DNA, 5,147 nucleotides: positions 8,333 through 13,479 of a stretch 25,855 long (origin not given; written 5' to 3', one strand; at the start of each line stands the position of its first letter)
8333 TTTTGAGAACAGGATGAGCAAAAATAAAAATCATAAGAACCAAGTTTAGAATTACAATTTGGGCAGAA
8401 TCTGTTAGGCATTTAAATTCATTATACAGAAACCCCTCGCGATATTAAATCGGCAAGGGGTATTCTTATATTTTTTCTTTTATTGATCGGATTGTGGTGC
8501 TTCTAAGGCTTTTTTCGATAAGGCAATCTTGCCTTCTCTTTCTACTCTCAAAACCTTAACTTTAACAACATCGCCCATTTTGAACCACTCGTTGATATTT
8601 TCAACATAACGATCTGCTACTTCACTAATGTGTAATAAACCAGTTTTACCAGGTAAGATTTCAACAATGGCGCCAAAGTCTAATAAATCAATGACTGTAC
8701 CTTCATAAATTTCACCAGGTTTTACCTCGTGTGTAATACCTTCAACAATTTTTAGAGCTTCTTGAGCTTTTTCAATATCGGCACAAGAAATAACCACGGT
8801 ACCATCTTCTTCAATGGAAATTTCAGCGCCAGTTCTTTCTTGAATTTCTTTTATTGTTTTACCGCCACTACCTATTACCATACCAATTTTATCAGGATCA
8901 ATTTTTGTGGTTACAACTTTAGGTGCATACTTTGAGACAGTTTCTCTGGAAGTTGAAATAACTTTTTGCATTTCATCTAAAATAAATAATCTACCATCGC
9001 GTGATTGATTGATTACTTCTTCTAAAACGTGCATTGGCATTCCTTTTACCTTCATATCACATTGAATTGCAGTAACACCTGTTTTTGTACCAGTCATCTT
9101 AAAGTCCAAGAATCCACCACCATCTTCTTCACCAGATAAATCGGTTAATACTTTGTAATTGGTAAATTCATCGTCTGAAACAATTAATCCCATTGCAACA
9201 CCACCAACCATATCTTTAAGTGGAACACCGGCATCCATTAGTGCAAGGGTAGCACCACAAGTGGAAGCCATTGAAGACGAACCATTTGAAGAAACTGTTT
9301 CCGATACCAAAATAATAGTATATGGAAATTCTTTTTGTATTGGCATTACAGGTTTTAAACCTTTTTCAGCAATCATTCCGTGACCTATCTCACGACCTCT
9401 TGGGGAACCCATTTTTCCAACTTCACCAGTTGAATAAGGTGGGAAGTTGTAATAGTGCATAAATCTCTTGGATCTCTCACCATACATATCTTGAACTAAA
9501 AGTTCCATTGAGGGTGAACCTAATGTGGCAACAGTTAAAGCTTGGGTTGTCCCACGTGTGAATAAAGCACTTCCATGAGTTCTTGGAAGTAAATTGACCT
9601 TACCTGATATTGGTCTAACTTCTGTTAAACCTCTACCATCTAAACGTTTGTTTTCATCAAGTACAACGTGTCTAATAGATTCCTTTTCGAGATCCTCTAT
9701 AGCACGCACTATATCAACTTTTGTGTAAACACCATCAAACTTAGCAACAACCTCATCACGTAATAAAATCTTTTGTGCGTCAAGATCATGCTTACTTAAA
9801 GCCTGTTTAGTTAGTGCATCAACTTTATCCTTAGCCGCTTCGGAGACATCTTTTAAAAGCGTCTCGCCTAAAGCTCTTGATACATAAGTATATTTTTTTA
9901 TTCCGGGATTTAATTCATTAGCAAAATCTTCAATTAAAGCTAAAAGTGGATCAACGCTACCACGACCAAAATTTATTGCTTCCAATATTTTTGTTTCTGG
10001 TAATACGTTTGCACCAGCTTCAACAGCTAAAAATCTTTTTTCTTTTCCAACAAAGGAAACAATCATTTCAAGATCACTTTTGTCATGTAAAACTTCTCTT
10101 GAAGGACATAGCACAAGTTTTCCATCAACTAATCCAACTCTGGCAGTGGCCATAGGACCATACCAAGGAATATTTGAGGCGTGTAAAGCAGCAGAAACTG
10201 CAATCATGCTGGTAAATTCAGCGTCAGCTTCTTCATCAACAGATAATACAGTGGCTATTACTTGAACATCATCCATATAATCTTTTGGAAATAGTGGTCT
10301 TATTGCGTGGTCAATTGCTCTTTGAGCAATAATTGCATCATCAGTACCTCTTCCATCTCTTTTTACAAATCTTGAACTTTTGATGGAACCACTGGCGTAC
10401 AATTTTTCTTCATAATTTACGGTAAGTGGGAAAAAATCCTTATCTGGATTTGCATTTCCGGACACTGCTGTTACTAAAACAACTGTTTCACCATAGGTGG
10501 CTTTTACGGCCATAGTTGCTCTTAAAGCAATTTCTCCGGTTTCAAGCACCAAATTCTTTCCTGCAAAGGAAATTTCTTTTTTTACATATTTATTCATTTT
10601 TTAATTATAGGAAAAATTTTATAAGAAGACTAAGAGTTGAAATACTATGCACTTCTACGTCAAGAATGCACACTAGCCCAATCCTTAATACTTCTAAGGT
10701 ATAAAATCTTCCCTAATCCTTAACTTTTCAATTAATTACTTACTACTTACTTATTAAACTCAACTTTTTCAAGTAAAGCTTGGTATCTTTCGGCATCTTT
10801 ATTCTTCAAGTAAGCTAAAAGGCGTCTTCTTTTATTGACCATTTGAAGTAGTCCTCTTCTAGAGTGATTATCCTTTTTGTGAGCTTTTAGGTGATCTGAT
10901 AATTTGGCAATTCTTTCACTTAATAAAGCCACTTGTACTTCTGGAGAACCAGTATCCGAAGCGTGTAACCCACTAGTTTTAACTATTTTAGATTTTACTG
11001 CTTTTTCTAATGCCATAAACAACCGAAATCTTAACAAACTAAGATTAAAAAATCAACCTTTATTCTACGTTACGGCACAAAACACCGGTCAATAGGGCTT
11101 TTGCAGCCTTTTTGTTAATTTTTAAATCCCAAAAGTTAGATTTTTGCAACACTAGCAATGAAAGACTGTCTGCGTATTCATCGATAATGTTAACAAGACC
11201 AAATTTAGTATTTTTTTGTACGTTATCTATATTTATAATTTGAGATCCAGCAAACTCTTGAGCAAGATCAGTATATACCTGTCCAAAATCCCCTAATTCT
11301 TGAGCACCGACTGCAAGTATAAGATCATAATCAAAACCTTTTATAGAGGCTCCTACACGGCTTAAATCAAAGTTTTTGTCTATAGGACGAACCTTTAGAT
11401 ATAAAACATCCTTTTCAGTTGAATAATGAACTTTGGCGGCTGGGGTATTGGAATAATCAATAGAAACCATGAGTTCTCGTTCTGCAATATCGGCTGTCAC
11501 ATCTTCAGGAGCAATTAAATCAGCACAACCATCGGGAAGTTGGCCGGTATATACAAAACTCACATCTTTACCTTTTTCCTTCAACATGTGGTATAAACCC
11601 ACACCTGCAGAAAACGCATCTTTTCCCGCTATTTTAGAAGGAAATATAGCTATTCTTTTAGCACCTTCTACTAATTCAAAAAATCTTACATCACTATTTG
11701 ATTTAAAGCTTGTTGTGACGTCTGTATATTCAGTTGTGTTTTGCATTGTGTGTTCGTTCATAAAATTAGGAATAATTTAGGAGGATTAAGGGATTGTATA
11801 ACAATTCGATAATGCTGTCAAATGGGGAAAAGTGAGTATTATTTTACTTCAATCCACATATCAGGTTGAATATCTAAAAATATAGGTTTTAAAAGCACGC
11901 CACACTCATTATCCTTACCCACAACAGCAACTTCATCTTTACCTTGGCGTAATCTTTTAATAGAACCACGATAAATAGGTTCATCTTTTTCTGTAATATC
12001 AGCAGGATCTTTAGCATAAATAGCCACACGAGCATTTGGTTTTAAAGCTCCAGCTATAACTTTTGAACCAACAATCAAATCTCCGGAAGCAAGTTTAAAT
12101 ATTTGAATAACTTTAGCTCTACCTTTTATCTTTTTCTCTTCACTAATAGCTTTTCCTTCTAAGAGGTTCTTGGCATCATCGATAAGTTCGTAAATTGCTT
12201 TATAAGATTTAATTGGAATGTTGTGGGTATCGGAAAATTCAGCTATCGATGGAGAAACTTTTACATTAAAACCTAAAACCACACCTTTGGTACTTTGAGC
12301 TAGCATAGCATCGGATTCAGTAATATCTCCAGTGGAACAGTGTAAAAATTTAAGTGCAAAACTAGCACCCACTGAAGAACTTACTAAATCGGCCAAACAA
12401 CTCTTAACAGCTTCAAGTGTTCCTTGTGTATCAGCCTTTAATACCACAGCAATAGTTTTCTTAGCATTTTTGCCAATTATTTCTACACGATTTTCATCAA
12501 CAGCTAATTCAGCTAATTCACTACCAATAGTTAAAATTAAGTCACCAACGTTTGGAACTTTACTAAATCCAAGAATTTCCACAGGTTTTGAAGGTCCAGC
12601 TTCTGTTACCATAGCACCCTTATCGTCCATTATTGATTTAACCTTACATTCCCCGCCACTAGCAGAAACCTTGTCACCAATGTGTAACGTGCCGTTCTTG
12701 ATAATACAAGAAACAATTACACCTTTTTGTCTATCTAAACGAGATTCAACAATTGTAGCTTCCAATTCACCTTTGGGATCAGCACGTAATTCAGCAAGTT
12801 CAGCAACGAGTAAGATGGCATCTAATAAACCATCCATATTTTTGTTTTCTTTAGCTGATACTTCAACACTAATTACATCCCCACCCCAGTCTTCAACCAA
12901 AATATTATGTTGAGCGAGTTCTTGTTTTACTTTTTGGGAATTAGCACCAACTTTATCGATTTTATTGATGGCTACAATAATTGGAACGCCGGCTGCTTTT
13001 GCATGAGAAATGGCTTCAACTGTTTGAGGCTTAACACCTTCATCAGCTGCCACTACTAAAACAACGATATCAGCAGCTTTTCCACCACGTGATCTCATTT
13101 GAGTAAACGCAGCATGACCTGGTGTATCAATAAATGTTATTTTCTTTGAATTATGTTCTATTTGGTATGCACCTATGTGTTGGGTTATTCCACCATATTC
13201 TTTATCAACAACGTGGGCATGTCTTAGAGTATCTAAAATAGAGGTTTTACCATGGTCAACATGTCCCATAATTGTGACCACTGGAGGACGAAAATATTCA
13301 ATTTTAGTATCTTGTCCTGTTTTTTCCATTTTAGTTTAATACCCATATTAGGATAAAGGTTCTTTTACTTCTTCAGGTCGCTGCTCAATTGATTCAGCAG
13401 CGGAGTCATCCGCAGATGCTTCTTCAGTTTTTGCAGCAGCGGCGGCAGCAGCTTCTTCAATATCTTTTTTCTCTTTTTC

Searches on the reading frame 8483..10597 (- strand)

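Call 33: search_protein_families(library=pfam, proteins=[window:8483-10597:-], max_evalue=0.00001)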
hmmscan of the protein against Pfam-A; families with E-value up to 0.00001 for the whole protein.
window:8483-10597:- (705 aa): 4 families
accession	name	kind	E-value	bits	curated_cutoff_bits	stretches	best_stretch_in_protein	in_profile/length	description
PF01138.27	RNase_PH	-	1.2e-45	155.6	25.5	2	326-459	1-130/130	3' exoribonuclease family, domain 1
PF00575.29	S1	-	2.7e-19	69.7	22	1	625-696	2-74/74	S1 RNA binding domain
PF03725.20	RNase_PH_C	-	1.3e-12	48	20.8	0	462-534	1-66/67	3' exoribonuclease family, domain 2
PF00013.35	KH_1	-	6.1e-12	45.6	21.5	1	563-619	3-65/66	KH domain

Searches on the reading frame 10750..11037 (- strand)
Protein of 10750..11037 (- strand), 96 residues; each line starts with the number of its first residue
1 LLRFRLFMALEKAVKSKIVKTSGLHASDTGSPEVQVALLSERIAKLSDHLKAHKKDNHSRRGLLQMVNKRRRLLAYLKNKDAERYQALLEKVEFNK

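Call 33: search_protein_families(library=pfam, proteins=[window:10750-11037:-], max_evalue=0.00001)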
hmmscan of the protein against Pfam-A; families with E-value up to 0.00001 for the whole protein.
window:10750-11037:- (96 aa): 1 family
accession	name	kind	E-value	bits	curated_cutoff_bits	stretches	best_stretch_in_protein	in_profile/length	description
PF00312.27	Ribosomal_S15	-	5.3e-34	116.7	31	1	15-93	1-79/81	Ribosomal protein S15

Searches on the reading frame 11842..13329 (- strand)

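Call 33: search_protein_families(library=pfam, proteins=[window:11842-13329:-], max_evalue=0.00001)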
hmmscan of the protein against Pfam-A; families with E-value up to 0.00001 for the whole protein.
window:11842-13329:- (496 aa): 6 families
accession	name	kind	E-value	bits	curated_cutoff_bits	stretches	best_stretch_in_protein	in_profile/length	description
PF00009.33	GTP_EFTU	-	5.8e-38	130.8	26.5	1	18-174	6-184/188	Elongation factor Tu GTP binding domain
PF11987.13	IF-2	-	1e-25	90.4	27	1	283-387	17-117/117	Translation-initiation factor 2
PF22042.2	EF-G_D2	-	8.4e-18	64.7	27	1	189-265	2-81/84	Elongation factor G domain 2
PF01926.29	MMR_HSR1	-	1.6e-12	48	21.9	1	18-123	2-113/113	50S ribosome-binding GTPase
PF02421.24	FeoB_N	-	4.6e-07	29.9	27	1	18-172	3-156/156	Ferrous iron transport protein B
PF00071.28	Ras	-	6.1e-07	29.6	21.6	1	19-172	3-156/162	Ras family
